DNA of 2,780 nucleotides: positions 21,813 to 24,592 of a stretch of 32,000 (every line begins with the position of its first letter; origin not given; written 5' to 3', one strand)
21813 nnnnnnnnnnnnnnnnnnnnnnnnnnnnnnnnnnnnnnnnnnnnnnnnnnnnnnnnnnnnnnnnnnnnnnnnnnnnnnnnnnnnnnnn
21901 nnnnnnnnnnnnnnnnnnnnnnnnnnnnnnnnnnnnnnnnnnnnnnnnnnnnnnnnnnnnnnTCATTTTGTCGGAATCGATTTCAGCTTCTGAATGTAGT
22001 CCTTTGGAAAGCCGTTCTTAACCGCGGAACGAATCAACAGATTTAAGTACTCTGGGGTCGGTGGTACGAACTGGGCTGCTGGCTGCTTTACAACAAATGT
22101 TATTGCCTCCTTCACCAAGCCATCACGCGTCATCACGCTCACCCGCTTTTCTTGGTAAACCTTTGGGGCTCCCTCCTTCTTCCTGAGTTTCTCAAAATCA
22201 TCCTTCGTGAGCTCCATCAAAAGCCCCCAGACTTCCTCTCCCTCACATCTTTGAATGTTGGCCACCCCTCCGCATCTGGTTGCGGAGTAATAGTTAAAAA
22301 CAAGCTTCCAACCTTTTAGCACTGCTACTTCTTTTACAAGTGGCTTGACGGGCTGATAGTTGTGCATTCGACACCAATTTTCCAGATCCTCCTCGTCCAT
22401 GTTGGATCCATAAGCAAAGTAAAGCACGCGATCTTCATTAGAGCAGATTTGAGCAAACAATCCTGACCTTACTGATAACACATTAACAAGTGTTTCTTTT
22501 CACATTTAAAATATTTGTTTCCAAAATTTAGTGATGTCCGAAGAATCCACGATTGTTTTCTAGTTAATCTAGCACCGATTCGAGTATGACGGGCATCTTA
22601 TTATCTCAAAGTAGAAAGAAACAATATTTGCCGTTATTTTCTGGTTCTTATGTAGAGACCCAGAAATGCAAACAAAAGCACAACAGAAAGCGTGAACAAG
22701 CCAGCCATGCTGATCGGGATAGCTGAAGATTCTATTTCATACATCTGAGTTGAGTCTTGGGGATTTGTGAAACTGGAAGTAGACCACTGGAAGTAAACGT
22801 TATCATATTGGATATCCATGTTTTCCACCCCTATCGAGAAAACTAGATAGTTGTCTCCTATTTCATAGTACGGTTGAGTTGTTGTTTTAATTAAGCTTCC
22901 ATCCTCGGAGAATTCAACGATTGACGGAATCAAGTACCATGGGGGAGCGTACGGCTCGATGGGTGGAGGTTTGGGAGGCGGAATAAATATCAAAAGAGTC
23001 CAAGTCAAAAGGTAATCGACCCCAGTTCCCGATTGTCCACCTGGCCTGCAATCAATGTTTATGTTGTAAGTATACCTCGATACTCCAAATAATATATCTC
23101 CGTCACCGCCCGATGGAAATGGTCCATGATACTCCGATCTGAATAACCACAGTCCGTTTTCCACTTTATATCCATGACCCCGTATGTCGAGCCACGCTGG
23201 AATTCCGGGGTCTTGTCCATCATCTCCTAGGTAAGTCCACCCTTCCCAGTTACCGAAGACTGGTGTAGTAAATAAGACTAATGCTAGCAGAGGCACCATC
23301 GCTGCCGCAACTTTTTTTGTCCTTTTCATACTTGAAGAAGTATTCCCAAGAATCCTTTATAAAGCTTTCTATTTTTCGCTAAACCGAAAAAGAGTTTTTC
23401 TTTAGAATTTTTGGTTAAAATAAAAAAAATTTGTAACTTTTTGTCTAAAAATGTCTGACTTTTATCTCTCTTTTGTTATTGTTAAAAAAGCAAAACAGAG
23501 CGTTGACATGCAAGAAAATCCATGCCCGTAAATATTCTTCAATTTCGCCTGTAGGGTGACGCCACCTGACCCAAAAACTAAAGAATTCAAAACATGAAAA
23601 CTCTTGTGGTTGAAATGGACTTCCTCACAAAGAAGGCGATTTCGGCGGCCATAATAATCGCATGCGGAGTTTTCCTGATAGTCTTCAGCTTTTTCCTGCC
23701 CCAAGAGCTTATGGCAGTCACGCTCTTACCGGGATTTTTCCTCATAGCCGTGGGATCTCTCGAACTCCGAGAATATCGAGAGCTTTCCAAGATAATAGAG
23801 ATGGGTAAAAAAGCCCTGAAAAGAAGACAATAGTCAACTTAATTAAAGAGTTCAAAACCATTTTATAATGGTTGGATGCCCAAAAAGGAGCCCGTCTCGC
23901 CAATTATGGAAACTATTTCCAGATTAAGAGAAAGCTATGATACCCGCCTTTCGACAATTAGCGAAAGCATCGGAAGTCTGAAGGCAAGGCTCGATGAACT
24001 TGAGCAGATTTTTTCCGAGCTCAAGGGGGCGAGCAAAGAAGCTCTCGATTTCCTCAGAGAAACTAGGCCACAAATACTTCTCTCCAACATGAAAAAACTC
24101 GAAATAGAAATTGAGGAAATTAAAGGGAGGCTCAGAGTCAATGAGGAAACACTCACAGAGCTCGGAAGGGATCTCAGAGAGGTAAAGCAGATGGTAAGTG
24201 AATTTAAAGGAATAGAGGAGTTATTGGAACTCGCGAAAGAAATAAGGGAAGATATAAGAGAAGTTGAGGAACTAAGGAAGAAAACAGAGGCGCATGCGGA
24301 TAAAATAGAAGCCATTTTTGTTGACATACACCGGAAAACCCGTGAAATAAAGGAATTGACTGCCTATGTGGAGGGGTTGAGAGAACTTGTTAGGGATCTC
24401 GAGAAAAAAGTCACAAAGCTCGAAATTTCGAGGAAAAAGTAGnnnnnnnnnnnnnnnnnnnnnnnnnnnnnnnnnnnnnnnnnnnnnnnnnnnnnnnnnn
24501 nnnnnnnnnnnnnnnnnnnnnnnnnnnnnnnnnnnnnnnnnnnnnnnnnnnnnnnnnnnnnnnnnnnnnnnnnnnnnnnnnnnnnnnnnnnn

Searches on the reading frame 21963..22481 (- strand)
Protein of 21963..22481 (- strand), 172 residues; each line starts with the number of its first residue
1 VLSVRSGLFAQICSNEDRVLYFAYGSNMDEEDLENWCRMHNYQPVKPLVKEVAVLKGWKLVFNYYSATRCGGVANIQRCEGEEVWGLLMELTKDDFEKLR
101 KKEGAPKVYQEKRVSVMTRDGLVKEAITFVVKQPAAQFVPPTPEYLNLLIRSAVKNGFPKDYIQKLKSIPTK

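Call 3: search_protein_families(library=pfam, proteins=[window:21963-22481:-], max_evalue=0.01)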
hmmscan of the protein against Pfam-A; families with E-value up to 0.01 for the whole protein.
window:21963-22481:- (172 aa): 2 families
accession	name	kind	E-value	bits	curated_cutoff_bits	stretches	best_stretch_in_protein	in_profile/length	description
PF13772.11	AIG2_2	-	8.6e-15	55.4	27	1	83-166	1-83/83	AIG2-like family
PF06094.17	GGACT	-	1.1e-10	42.6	22.8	1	21-133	1-104/120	Gamma-glutamyl cyclotransferase, AIG2-like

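Call 4: search_protein_families(library=ncbifam, proteins=[window:21963-22481:-], max_evalue=0.01)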
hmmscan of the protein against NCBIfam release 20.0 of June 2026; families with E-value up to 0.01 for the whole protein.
window:21963-22481:- (172 aa): 0 families

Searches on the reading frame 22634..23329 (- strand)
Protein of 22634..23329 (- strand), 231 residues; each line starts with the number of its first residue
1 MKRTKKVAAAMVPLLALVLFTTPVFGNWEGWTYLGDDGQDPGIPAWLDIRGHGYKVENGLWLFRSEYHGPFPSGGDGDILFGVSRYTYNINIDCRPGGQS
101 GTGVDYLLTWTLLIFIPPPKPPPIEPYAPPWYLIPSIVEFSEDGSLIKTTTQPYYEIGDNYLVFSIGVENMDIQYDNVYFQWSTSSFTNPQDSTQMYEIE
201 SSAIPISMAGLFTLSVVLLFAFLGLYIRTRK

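Call 3: search_protein_families(library=pfam, proteins=[window:22634-23329:-], max_evalue=0.01)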
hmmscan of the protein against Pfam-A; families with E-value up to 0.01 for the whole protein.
window:22634-23329:- (231 aa): 0 families

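Call 4: search_protein_families(library=ncbifam, proteins=[window:22634-23329:-], max_evalue=0.01)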
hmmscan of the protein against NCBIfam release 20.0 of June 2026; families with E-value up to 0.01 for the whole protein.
window:22634-23329:- (231 aa): 0 families

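Call 9: search_protein_families(library=ncbifam, proteins=[window:22634-23329:-], max_evalue=1)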
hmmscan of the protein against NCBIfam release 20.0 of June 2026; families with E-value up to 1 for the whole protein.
window:22634-23329:- (231 aa): 0 families

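Call 54: search_protein_families(library=ncbifam, proteins=[window:22634-23329:-], max_evalue=10)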
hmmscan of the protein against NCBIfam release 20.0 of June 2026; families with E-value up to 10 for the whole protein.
window:22634-23329:- (231 aa): 0 families

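Call 82: find_homologous_proteins(query=window:22634-23329:-, max_evalue=0.001)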
Query window:22634-23329:- (231 aa): 3 proteins with E <= 0.001 among 263 candidates.
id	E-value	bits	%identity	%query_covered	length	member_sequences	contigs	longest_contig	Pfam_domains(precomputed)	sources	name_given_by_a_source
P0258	1.6e-156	537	100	100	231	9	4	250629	-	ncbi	ncbi:MAG: hypothetical protein QXX33_00090 [Candidatus Hadarchaeales archaeon]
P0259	5.8e-117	408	82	100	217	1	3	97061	-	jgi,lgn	-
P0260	5.1e-59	218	45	92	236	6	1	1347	-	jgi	jgi:hypothetical protein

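Call 83: find_encoding_contigs(protein=P0259, flank=10000, max_places=1)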
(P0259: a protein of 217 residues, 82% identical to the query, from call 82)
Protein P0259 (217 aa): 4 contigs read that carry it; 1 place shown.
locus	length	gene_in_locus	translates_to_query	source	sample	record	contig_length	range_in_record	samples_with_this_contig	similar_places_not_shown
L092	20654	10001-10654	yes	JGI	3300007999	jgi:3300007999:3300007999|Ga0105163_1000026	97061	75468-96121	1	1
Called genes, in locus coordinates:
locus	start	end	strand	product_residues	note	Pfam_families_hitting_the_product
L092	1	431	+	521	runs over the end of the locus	PF01406:tRNA-synt_1e (faint), PF01921:tRNA-synt_1f, PF09334:tRNA-synt_1g (weak)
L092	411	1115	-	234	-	PF01909:NTP_transf_2 (weak)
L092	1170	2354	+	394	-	PF02163:Peptidase_M50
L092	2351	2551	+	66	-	PF02597:ThiS, PF21965:SAMP2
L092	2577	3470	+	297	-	PF01171:ATP_bind_3, PF03054:tRNA_Me_trans (weak)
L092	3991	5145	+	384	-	PF27233:MJ0711_N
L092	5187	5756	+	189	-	PF01769:MgtE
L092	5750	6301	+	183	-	PF01769:MgtE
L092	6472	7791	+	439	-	PF07690:MFS_1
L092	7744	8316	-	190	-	PF01966:HD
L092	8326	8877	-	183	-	PF02002:TFIIE_alpha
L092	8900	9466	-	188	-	-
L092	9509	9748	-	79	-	-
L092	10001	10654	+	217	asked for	-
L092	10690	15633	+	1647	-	-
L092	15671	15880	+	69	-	-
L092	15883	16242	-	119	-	-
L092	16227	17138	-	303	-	PF13353:Fer4_12 (faint), PF04055:Radical_SAM, PF13186:SPASM (weak)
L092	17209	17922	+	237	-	-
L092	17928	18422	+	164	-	-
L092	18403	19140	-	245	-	-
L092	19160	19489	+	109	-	-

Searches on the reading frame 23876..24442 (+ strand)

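Call 9: search_protein_families(library=ncbifam, proteins=[window:23876-24442:+], max_evalue=1)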
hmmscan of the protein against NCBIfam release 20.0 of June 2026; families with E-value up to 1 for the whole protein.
window:23876-24442:+ (188 aa): 37 families (the best 25 are shown)
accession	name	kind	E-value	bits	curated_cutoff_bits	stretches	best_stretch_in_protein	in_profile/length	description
NF003034.1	PRK03918.1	equivalog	1.3e-08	33.4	700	1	20-186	204-368/878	DNA double-strand break repair ATPase Rad50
NF045487.1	ASRP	equivalog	2.5e-07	29.7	300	1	18-183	312-473/593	archaea-specific SMC-related protein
TIGR02168.1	SMC_prok_B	equivalog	2.5e-06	25.5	567.35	1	15-183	252-420/1181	chromosome segregation protein SMC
TIGR04523.1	Mplasa_alph_rch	subfamily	8.2e-06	24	270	1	11-187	456-627/745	helix-rich protein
TIGR02169.1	SMC_prok_A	equivalog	1.1e-05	23.3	729.4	1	19-185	671-828/1165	chromosome segregation protein SMC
TIGR04211.1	SH3_and_anchor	equivalog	5.4e-05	22.9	65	2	19-110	69-158/198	TIGR04211 family SH3 domain-containing protein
NF047515.1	SpiroCoCo_C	equivalog_domain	0.00012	21.3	125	2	71-187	115-235/313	SpiroCoCo family coiled-coil protein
TIGR03185.1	DNA_S_dndD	equivalog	0.00015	20.3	245.85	1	34-181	324-474/650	DNA sulfur modification protein DndD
NF053563.1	Rkd4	equivalog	0.00021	19.6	860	1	12-182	438-602/747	arcadin-4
TIGR00996.1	Mtu_fam_mce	paralog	0.00048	19.4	140.5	1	11-67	201-257/291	MCE family protein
NF041034.1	Rad50_Sulf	equivalog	0.00066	17.7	1000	1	15-182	439-606/872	DNA double-strand break repair ATPase Rad50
NF041751.2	sbcc_Staph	equivalog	0.0008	17.5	920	1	13-177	219-387/1007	exonuclease subunit SbcC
TIGR03513.1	GldL_gliding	equivalog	0.001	19.1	68.3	1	43-171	59-183/247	type IX secretion system motor protein PorL/GldL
TIGR03545.1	TIGR03545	subfamily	0.0011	17.6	173.35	1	79-165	166-256/556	TIGR03545 family protein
NF002572.0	PRK02224.1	equivalog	0.0037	15.6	1087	1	23-176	384-529/888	DNA double-strand break repair ATPase Rad50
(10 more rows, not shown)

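Call 10: search_protein_families(library=pfam, proteins=[window:23876-24442:+], max_evalue=0.01)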
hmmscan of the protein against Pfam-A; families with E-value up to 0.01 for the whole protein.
window:23876-24442:+ (188 aa): 21 families
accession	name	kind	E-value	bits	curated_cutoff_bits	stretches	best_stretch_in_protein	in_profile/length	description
PF10046.14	BLOC1_2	-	9.3e-07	29.6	33.4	1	123-183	18-78/96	Biogenesis of lysosome-related organelles complex-1 subunit 2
PF05531.17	NPV_P10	-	2.3e-05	25.2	29.8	0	123-182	9-61/75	Nucleopolyhedrovirus P10 protein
PF07321.17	YscO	-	5.5e-05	23.6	28.8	0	67-132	77-142/149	Type III secretion protein YscO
PF06103.16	DUF948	-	0.00027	21.5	37.2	0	93-176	21-88/89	Bacterial protein of unknown function (DUF948)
PF06009.19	Laminin_II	-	0.00043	20.7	33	0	25-108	12-100/138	Laminin Domain II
PF17107.11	SesA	-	0.00052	20.6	26.3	0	19-55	51-89/122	N-terminal domain on NACHT_NTPase and P-loop NTPases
PF07889.17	DUF1664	-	0.00052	20.5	34.6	0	124-183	62-121/124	Protein of unknown function (DUF1664)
PF09728.14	Taxilin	-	0.00069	19.3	30.3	1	35-177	168-301/302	Myosin-like coiled-coil protein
PF09969.14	DUF2203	-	0.0014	19.8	24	0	37-111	10-87/122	Uncharacterized conserved protein (DUF2203)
PF12325.13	TMF_TATA_bd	-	0.0014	19.2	29.1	0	115-175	51-111/115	TATA element modulatory factor 1 TATA binding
PF08702.15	Fib_alpha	-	0.0021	18.7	29.9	0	11-109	23-120/143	Fibrinogen alpha/beta chain family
PF02403.27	Seryl_tRNA_N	-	0.0024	18.5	28.2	0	113-183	28-94/108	Seryl-tRNA synthetase N-terminal domain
PF20878.2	REST_helical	-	0.0026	18.4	27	0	13-61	16-64/65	Helical region in REST corepressor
PF04871.18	Uso1_p115_C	-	0.0043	17.8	28.4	0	21-89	6-65/121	Uso1 / p115 like vesicle tethering protein, C terminal region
PF16752.10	TBCC_N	-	0.0043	17.8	27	0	4-86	28-111/115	Tubulin-specific chaperone C N-terminal domain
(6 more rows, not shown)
